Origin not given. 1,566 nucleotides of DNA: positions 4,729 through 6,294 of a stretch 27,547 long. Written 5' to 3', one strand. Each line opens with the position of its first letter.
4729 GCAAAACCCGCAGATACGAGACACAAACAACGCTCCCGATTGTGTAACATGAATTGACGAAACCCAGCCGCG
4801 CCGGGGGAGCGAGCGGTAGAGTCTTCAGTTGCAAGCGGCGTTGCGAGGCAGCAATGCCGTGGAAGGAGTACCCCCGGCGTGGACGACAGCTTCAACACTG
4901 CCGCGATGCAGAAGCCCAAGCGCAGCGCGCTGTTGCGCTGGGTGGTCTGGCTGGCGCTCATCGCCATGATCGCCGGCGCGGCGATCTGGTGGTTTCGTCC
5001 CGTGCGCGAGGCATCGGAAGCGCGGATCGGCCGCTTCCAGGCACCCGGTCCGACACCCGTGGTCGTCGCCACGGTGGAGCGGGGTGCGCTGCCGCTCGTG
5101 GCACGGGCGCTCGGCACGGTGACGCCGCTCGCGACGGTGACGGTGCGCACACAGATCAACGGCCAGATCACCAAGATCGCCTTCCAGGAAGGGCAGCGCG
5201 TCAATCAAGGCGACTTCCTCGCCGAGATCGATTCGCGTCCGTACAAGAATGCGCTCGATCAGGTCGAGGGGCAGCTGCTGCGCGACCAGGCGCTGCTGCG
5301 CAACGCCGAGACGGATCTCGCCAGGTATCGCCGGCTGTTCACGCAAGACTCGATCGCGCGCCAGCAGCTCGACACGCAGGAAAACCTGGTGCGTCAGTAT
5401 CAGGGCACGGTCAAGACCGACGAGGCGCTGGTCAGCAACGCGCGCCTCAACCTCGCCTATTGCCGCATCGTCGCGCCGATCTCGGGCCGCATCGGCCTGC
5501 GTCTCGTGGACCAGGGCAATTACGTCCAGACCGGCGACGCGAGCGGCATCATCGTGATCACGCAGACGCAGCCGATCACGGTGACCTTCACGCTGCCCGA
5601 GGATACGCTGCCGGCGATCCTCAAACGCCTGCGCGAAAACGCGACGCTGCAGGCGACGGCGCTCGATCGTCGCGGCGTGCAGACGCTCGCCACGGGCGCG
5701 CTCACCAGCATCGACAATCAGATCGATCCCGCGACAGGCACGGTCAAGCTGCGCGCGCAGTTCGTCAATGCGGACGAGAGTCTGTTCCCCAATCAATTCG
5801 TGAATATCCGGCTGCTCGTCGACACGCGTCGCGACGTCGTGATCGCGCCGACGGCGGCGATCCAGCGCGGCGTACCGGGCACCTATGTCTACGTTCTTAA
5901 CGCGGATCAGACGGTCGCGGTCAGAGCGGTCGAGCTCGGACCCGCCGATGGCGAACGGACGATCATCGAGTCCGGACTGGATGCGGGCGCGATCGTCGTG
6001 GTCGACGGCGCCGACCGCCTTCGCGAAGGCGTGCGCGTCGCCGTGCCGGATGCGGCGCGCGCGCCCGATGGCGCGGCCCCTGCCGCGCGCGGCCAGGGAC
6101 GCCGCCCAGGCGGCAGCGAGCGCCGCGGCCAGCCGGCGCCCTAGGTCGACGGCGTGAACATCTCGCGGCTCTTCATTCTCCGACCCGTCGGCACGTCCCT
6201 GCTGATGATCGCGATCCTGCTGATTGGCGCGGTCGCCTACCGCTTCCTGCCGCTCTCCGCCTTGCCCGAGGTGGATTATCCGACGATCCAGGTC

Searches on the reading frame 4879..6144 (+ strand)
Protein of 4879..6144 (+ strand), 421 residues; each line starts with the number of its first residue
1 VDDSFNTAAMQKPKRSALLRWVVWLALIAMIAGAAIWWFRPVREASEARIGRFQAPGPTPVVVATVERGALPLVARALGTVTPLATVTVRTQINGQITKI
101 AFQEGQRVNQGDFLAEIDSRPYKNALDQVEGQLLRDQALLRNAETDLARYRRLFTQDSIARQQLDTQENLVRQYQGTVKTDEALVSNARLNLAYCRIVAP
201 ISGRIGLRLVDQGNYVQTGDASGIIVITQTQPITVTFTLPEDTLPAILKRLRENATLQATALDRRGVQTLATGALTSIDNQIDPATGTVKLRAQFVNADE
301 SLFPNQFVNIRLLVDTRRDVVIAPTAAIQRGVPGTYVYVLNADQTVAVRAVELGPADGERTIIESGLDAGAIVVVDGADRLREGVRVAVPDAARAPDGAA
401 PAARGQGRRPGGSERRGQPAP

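Call 11: search_protein_families(library=ncbifam, proteins=[window:4879-6144:+], max_evalue=0.00001)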
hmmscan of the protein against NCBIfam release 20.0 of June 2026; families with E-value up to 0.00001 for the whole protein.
window:4879-6144:+ (421 aa): 21 families
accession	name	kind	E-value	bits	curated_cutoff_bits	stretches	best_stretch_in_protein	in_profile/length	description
NF008589.1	PRK11556.1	equivalog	3.8e-125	417.8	391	1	48-391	46-389/392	MdtA/MuxA family multidrug efflux RND transporter periplasmic adaptor subunit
TIGR01730.1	RND_mfp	subfamily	2.6e-72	243.5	94.9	1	61-389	1-321/322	efflux RND transporter periplasmic adaptor subunit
NF033138.2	RND-peri-MexC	equivalog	1.7e-53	182.1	625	1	58-389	35-371/375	MexC family multidrug efflux RND transporter periplasmic adaptor subunit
NF045904.1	RND-peri-MexE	equivalog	1.2e-46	159.3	714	1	77-393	54-372/390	multidrug efflux RND transporter periplasmic adaptor subunit MexE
NF011604.1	PRK15030.1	equivalog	2.8e-43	148.4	765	1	61-392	40-378/397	multidrug efflux RND transporter periplasmic adaptor subunit AcrA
NF007132.1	PRK09578.1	equivalog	1.4e-39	136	512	1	56-403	35-389/396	MexX/AxyX family multidrug efflux RND transporter periplasmic adaptor subunit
NF007362.0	PRK09859.1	equivalog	1.3e-35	123.3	738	1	61-387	36-369/385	multidrug transporter subunit MdtE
NF033834.1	RND_adapt_MexA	exception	2.6e-35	122.2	750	1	61-396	38-368/373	multidrug efflux RND transporter periplasmic adaptor subunit MexA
NF000272.2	OqxA_adapt_sub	exception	2e-31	109.3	835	1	78-380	59-369/391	multidrug efflux RND transporter periplasmic adaptor subunit OqxA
TIGR00999.1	8a0102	subfamily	2.1e-26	92.7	319.3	1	105-381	1-270/271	CzcB/NccB family metal efflux transporter periplasmic adaptor subunit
TIGR00998.1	8a0101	subfamily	2.6e-14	52.9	390.8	2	87-133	43-89/334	EmrA/EmrK family multidrug efflux transporter periplasmic adaptor subunit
NF007850.1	PRK10559.1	equivalog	3.1e-13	49.5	400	1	87-288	41-232/303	p-hydroxybenzoic acid efflux pump subunit AaeA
NF008606.0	PRK11578.1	equivalog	1.3e-12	47.5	342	1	63-375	38-362/371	macrolide transporter subunit MacA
NF007785.0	PRK10476.1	equivalog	1.1e-10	40.9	376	1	86-135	48-97/347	multidrug transporter subunit MdtN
NF038010.1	ABC_adapt_DarC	equivalog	1.9e-10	40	450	0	197-380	233-407/417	darobactin export ABC transporter periplasmic adaptor subunit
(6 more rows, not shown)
